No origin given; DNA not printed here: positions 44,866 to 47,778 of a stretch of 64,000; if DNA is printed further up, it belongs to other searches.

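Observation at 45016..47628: Glycyl radical enzyme with a non-canonical Cys loop (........) and unknown substrate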

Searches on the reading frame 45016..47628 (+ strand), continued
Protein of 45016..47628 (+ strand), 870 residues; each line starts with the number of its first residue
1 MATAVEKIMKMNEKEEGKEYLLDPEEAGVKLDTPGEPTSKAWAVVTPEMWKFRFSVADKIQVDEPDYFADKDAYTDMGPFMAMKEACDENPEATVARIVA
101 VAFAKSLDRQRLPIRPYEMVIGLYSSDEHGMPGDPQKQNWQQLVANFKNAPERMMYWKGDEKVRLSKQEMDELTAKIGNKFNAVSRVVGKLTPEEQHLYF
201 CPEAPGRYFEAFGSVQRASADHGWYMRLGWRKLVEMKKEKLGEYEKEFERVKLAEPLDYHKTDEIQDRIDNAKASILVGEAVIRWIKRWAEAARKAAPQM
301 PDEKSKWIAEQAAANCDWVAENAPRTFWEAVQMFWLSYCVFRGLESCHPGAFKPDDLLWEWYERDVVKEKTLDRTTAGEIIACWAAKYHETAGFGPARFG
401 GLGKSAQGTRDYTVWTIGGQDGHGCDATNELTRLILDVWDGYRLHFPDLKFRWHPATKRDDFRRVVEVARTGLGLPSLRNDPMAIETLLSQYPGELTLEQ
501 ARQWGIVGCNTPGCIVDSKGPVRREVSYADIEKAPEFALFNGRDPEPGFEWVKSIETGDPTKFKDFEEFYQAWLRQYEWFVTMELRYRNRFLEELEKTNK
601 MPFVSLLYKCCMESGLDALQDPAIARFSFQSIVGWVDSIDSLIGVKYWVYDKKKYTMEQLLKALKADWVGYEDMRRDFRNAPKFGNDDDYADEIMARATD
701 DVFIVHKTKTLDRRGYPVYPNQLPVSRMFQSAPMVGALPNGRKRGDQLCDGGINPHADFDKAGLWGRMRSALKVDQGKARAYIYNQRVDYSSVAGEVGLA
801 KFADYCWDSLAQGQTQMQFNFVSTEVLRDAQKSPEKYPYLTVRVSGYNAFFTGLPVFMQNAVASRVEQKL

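Call 36: search_protein_families(library=ncbifam, proteins=[L081:13698-15125:+, L083:9038-10492:+, L084:13868-15232:+, L090:8870-9715:+, L105:12662-14350:+, L091:4452-5582:+, L081:6918-7928:+], max_evalue=0.00001)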
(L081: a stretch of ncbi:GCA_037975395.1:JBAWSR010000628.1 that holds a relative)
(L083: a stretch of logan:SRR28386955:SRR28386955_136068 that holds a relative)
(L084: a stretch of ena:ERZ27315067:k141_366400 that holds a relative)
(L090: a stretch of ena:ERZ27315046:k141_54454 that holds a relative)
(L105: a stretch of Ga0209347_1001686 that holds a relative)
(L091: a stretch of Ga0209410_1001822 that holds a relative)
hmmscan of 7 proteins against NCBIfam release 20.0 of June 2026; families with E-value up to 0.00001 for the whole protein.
L081:13698-15125:+ (475 aa): 16 families
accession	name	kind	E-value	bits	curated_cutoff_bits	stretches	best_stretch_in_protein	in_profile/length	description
TIGR00979.1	fumC_II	equivalog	4.2e-233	774.1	664.75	1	3-460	1-458/458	class II fumarate hydratase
NF009089.0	PRK12425.1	equivalog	8e-190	631.6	840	1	4-462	3-461/464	class II fumarate hydratase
NF008909.0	PRK12273.1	subfamily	7.1e-165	549.4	510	1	2-468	4-471/474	aspartate ammonia-lyase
TIGR00839.1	aspA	equivalog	9e-150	499.7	681.2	1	4-468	1-466/468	aspartate ammonia-lyase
NF011092.0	PRK14515.1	subfamily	8e-134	447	876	1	3-465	11-472/479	aspartate ammonia-lyase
TIGR00928.1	purB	equivalog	3.1e-21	75.7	326.2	1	131-463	89-410/436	adenylosuccinate lyase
NF006554.0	PRK09053.1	equivalog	4.2e-17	62.1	595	1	132-426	102-389/453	3-carboxy-cis,cis-muconate cycloisomerase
TIGR00838.1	argH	equivalog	8.2e-17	61.3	279.5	1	132-346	100-304/455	argininosuccinate lyase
TIGR02426.1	protocat_pcaB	equivalog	1.8e-14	53.5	355.75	1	146-339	106-288/338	3-carboxy-cis,cis-muconate cycloisomerase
NF006500.1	PRK08937.2-4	subfamily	2.6e-12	46.3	626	1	159-398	126-357/448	adenylosuccinate lyase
NF006764.0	PRK09285.1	equivalog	3.3e-12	45.5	446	1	131-330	115-308/456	adenylosuccinate lyase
NF002563.0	PRK02186.1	subfamily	1.9e-11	43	625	1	134-421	511-788/890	argininosuccinate lyase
NF008964.0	PRK12308.1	equivalog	4.2e-11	41.9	657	1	137-342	107-302/624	argininosuccinate lyase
NF004631.0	PRK05975.1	equivalog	4e-10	39.2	371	1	131-332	100-288/352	3-carboxy-cis,cis-muconate cycloisomerase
NF052536.2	CoM_syn_XcbD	exception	8e-09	34.7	600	1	146-432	117-397/443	3-sulfopropionylcysteine synthase XcbD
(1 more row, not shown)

L083:9038-10492:+ (484 aa): 3 families
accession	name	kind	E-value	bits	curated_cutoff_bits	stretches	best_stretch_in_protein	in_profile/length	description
NF009501.0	PRK12861.1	subfamily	7.7e-70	235.9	1178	1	44-406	21-366/764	NADP-dependent malic enzyme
NF010052.0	PRK13529.1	subfamily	1e-33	116.8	326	1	149-433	230-540/564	oxaloacetate-decarboxylating malate dehydrogenase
NF041582.1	malolactic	exception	1.2e-19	70.3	850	1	148-434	212-520/536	malolactic enzyme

L084:13868-15232:+ (454 aa): 3 families
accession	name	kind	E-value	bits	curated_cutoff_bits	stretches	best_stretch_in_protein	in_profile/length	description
NF006943.0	PRK09425.1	equivalog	4.1e-21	75.3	575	1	4-365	16-388/480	bifunctional 2-methylcitrate dehydratase/aconitate hydratase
NF042438.1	PrpD_hiGCgrampos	equivalog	1.6e-17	63.3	950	1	5-447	19-480/499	2-methylcitrate dehydratase PrpD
TIGR02330.1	prpD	equivalog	5.8e-16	58.3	458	1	5-365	5-376/468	2-methylcitrate dehydratase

L090:8870-9715:+ (281 aa): 6 families
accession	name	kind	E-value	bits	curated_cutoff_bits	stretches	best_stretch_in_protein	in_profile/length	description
NF004885.0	PRK06246.1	equivalog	1e-121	405.5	276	1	3-280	2-278/279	fumarate hydratase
TIGR00722.1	ttdA_fumA_fumB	subfamily_domain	1.7e-95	319.3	100.65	1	10-278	1-270/273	hydrolyase, tartrate alpha subunit/fumarate domain protein, Fe-S type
NF006084.0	PRK08230.1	equivalog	3.6e-50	170.7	365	1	8-277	12-283/303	L(+)-tartrate dehydratase subunit alpha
NF011920.0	PRK15391.1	subfamily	5.6e-25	87.6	1094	1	21-278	58-325/548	class I fumarate hydratase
NF011919.0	PRK15390.1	equivalog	1.2e-22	79.9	1105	1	40-278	78-325/548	class I fumarate hydratase FumA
NF011921.0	PRK15392.1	equivalog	2.1e-22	79.4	1060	1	15-278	51-324/550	class I fumarate hydratase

L105:12662-14350:+ (562 aa): 4 families
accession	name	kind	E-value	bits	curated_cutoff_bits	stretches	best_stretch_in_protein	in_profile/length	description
TIGR00641.1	acid_CoA_mut_N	subfamily_domain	5.8e-153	509.9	303.8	1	25-549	2-523/528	methylmalonyl-CoA mutase N-terminal domain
NF006944.0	PRK09426.1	equivalog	8.7e-122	407.4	876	1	13-546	24-549/721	methylmalonyl-CoA mutase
NF045497.1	IsobCoAmut_IcmF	equivalog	1.1e-55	189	1500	2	178-539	705-1063/1076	fused isobutyryl-CoA mutase/GTPase IcmF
TIGR00642.1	mmCoA_mut_beta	equivalog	4.6e-38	130.8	617.25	1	134-463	128-451/620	methylmalonyl-CoA mutase small subunit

L091:4452-5582:+ (376 aa): 2 families
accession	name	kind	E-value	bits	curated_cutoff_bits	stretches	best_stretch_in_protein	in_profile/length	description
NF037995.1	TRAP_S1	subfamily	1.5e-24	86.7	50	1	47-299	2-243/271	TRAP transporter substrate-binding protein DctP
TIGR00787.1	dctP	subfamily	2.1e-23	83.1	175.05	1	47-293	1-237/257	DctP family TRAP transporter solute-binding subunit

L081:6918-7928:+ (336 aa): 2 families
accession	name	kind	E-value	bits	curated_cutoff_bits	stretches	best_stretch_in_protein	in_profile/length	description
NF037995.1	TRAP_S1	subfamily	6e-31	107.8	50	1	49-301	17-267/271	TRAP transporter substrate-binding protein DctP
TIGR00787.1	dctP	subfamily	1.8e-29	102.9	175.05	1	48-277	15-242/257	DctP family TRAP transporter solute-binding subunit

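Call 55: find_encoding_contigs(protein=P0009, flank=10000, max_places=3)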
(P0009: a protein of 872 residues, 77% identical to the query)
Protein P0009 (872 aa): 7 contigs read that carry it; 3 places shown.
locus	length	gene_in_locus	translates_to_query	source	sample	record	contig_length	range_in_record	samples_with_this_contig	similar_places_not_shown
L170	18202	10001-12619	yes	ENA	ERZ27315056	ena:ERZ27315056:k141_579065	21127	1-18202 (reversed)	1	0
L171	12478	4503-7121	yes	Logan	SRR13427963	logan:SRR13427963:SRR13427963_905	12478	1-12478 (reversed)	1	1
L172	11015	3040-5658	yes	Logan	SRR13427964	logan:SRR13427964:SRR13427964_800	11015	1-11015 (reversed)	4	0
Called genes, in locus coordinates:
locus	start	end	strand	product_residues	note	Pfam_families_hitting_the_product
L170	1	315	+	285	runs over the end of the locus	PF04055:Radical_SAM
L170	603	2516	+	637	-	PF06506:PrpR_N, PF00004:AAA (faint), PF00158:Sigma54_activat, PF14532:Sigma54_activ_2, PF07728:AAA_5 (weak), PF25601:AAA_lid_14, PF02954:HTH_8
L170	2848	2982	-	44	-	-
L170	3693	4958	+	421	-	PF07690:MFS_1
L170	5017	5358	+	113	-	-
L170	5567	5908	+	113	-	-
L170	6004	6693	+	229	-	PF27030:AbpE_bact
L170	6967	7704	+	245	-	PF09339:HTH_IclR, PF01614:IclR_C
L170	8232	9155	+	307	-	PF13353:Fer4_12 (weak), PF04055:Radical_SAM, PF13237:Fer4_10, PF00037:Fer4, PF12838:Fer4_7, PF13187:Fer4_9 (weak), PF25160:LdpA_Fe-S-bd (weak), PF12837:Fer4_6 (weak), +2 more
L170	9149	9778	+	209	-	PF13526:DUF4125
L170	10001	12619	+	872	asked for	PF02901:PFL-like, PF01228:Gly_radical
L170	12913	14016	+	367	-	PF03480:DctP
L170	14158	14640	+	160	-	PF04290:DctQ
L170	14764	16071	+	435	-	PF06808:DctM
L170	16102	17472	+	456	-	PF03972:MmgE_PrpD_N, PF19305:MmgE_PrpD_C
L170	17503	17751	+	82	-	PF13358:DDE_3 (weak)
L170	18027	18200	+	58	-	?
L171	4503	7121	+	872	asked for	PF02901:PFL-like, PF01228:Gly_radical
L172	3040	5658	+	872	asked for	PF02901:PFL-like, PF01228:Gly_radical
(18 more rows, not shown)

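Call 56: find_encoding_contigs(protein=P0010, flank=10000, max_places=2)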
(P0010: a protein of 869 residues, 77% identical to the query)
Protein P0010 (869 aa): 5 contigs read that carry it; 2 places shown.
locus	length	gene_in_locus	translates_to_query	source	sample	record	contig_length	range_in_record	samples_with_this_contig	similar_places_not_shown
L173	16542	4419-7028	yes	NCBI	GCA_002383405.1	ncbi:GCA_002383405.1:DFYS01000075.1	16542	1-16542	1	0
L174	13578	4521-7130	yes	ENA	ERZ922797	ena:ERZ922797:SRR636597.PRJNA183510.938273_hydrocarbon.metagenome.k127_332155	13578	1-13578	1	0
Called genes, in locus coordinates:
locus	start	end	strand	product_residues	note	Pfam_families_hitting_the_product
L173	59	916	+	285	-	PF13191:AAA_16 (weak), PF00004:AAA (faint), PF07728:AAA_5, PF08406:CbbQ_C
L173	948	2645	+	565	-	PF00092:VWA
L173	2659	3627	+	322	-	PF13353:Fer4_12 (weak), PF12838:Fer4_7 (weak), PF00037:Fer4, PF12797:Fer4_2 (weak), PF12837:Fer4_6 (weak), PF13187:Fer4_9, PF00037:Fer4, PF04055:Radical_SAM, +9 more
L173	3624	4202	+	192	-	PF13526:DUF4125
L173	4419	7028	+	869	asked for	PF02901:PFL-like, PF01228:Gly_radical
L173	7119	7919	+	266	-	-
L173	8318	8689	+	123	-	PF01243:PNPOx_N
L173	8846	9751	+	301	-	PF05681:Fumerase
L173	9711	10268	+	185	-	PF05683:Fumerase_C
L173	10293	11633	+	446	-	PF00390:malic, PF03949:Malic_M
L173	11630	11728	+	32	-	-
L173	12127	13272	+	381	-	PF01950:FBPase_3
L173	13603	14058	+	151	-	PF01220:DHquinase_II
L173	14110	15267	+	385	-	PF01321:Creatinase_N, PF00557:Peptidase_M24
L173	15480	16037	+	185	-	PF08207:EFP_N, PF01132:EFP, PF09285:Elong-fact-P_C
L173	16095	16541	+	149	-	?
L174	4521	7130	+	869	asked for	PF02901:PFL-like, PF01228:Gly_radical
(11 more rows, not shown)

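Call 57: find_encoding_contigs(protein=P0017, flank=10000, max_places=2)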
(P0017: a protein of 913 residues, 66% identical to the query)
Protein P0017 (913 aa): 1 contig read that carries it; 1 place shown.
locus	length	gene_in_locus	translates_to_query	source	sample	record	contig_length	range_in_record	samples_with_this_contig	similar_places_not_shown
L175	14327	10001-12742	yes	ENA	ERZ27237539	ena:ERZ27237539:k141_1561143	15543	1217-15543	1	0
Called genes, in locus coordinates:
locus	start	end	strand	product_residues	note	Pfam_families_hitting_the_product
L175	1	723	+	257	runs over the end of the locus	PF00378:ECH_1, PF16113:ECH_2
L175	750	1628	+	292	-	PF01210:NAD_Gly3P_dh_N (weak), PF02737:3HCDH_N, PF00725:3HCDH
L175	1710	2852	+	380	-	PF02771:Acyl-CoA_dh_N, PF02770:Acyl-CoA_dh_M, PF00441:Acyl-CoA_dh_1, PF08028:Acyl-CoA_dh_2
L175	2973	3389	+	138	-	PF12172:zf-ChsH2, PF01796:OB_ChsH2_C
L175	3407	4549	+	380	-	PF00108:Thiolase_N, PF00109:ketoacyl-synt (faint), PF22691:Thiolase_C_1, PF02803:Thiolase_C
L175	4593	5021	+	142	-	PF02310:B12-binding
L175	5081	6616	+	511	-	PF00501:AMP-binding, PF13193:AMP-binding_C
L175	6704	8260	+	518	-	PF00501:AMP-binding, PF13193:AMP-binding_C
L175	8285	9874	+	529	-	PF01642:MM_CoA_mutase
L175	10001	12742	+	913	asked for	PF02901:PFL-like, PF01228:Gly_radical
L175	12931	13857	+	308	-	PF13353:Fer4_12 (faint), PF13237:Fer4_10 (weak), PF04055:Radical_SAM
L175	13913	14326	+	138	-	?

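Call 63: search_protein_representatives(alignment_id=A1)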
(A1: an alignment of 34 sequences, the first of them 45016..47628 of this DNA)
Query: 34 sequences, 856 profile positions. Proteins with E-value up to 0.001 (for the whole library): 8252; up to 1e-10: 4122; up to 1e-30: 1822. The best 150 are listed.
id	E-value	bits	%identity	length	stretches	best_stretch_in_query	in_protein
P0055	0.0e+00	1468.8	-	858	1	3-856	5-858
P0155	7.0e-289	977.1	-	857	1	8-856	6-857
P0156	2.8e-238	809.7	-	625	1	10-628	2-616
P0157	1.1e-207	708.5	-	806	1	58-856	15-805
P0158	3.7e-193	660.4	-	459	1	404-854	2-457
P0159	1.1e-160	553.0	-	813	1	38-852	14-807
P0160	3.7e-159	547.9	-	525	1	331-855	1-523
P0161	7.4e-151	520.5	-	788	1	90-856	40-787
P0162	4.8e-150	517.8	-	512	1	357-856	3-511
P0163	1.2e-142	493.3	-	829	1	70-856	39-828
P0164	6.8e-140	484.2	-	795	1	57-855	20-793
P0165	5.8e-136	471.2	-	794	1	59-855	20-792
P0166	1.2e-134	466.8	-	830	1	68-856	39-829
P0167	9.0e-131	454.0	-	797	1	71-856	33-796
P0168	2.9e-129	449.0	-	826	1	176-855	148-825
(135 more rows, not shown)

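Call 68: predict_structure(alignment_id=A1)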
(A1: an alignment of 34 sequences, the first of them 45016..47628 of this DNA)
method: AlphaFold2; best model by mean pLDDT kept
length: 870 residues; sequences in the alignment: 34
mean_pLDDT: 88.1   pTM: 0.91
mean pLDDT of the five models: 88.1, 87.2, 86.7, 85.8, 85.1
residues with pLDDT >= 90: 483; 70-90: 324; 50-70: 62; < 50: 1
segments of 3 or more residues with pLDDT < 50: none
pLDDT, mean of each block of 10 residues (from residue 1): 91 88 91 89 96 89 82 93 95 92 95 96 92 86 89 92 96 92 86 90 83 66 92 98 97 90 95 98 98 98 98 98 98 95 79 90 97 97 94 76 66 86 91 97 89 94 94 85 85 82 66 57 69 93 93 94 97 96 89 88 92 92 80 86 98 98 96 97 91 94 91 84 67 88 84 67 78 79 71 90 92 84 87 85 74 79 75
secondary structure, 60 per line:
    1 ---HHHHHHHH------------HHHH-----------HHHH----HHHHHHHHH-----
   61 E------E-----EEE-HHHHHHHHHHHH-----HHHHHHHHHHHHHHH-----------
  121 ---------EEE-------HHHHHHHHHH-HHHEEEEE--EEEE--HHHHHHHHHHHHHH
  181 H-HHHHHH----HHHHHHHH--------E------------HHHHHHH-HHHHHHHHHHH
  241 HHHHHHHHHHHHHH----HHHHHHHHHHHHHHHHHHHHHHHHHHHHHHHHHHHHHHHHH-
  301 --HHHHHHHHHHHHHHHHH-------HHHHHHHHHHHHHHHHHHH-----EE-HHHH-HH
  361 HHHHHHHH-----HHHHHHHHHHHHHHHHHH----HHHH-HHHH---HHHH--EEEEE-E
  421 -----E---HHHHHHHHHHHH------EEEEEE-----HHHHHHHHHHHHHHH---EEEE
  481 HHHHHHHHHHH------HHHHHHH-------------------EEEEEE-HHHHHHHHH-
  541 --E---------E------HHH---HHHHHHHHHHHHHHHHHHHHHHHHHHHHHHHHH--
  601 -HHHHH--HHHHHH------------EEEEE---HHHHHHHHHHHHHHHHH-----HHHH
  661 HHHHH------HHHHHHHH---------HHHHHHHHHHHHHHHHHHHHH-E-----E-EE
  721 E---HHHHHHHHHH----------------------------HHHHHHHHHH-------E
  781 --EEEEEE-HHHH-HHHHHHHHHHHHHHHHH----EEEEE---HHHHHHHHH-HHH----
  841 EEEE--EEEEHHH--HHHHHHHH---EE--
elements in order (helices of 4 or more, strands of 3 or more residues): H4-11 H24-27 H39-42 H47-55 E74-76 H78-89 H95-109 E130-132 H140-149 E154-158 E161-164 H167-181 H183-188 H193-200 H222-228 H230-254 H259-299 H303-319 H327-345 H354-357 H359-368 H374-391 H396-399 H401-404 H408-411 E414-418 H430-441 E448-453 H459-473 E477-480 H481-491 H498-504 E524-529 H531-539 H566-598 H602-606 H609-614 E627-631 H635-651 H657-665 H672-679 H689-709 E719-721 H725-734 H763-772 E783-788 H790-793 H795-811 E816-820 H824-832 E841-844 E847-850 H856-863

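Call 70: search_protein_families(library=pfam, proteins=[L001:7227-8090:-, L001:8248-9507:+, L001:9524-10117:-, L001:10276-11619:+, L001:11720-12292:-, L170:9149-9778:+, L173:59-916:+, L173:948-2645:+, L170:6004-6693:+, L170:5017-5358:+], max_evalue=0.0001)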
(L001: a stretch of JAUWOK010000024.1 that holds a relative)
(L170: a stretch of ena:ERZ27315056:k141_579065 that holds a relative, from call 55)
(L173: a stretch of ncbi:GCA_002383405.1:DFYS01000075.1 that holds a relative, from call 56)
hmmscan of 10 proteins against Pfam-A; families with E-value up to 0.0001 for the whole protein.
L001:7227-8090:- (287 aa): 1 family
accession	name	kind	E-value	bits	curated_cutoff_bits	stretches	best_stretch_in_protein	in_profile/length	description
PF01975.23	SurE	-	1.7e-56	191.5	22.1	1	26-209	1-186/189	Survival protein SurE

L001:8248-9507:+ (419 aa): 2 families
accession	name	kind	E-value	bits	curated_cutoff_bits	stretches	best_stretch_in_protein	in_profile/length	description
PF07690.21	MFS_1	-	8.1e-48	163.5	33.4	2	15-286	2-265/347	Major Facilitator Superfamily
PF05977.19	MFS_3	-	7.3e-07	28.4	27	1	272-408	58-188/524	Transmembrane secretion effector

L001:9524-10117:- (197 aa): 1 family
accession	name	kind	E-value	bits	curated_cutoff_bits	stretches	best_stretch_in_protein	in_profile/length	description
PF02511.20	Thy1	-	5.8e-59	199.5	24.8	1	10-192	1-191/191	Thymidylate synthase complementing protein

L001:10276-11619:+ (447 aa): 2 families
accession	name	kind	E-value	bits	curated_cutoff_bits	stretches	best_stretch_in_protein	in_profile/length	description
PF03129.25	HGTP_anticodon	-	1.5e-21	76.7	21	1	341-430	1-93/94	Anticodon binding domain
PF00587.30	tRNA-synt_2b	-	5.7e-13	49.7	29.3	1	137-314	8-176/179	tRNA synthetase class II core domain (G, H, P, S and T)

L001:11720-12292:- (190 aa): 1 family
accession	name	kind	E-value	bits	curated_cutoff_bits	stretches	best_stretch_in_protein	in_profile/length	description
PF00156.33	Pribosyltran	-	5.6e-30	104.2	26.3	1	25-171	8-156/158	Phosphoribosyl transferase domain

L170:9149-9778:+ (209 aa): 1 family
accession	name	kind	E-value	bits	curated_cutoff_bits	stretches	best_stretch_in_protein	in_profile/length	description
PF13526.11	DUF4125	-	1.5e-52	178.6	25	1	9-192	2-197/197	Protein of unknown function (DUF4125)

L173:59-916:+ (285 aa): 4 families
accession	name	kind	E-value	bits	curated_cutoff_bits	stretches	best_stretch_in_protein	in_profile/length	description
PF07728.20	AAA_5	-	7.9e-21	75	22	1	37-173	1-139/139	AAA domain (dynein-related subfamily)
PF08406.16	CbbQ_C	-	2.2e-08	34.6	20.6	1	186-247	1-64/85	CbbQ/NirQ/NorQ C-terminal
PF13191.12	AAA_16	-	2.7e-07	31.7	32.6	1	17-66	6-55/167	AAA ATPase domain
PF00004.35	AAA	-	1.4e-05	26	21.2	1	38-175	1-125/131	ATPase family associated with various cellular activities (AAA)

L173:948-2645:+ (565 aa): 1 family
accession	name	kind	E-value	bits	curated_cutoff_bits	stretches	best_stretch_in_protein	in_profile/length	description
PF00092.34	VWA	-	8.1e-08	33.1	23.8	1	397-529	1-143/174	von Willebrand factor type A domain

L170:6004-6693:+ (229 aa): 0 families

L170:5017-5358:+ (113 aa): 0 families
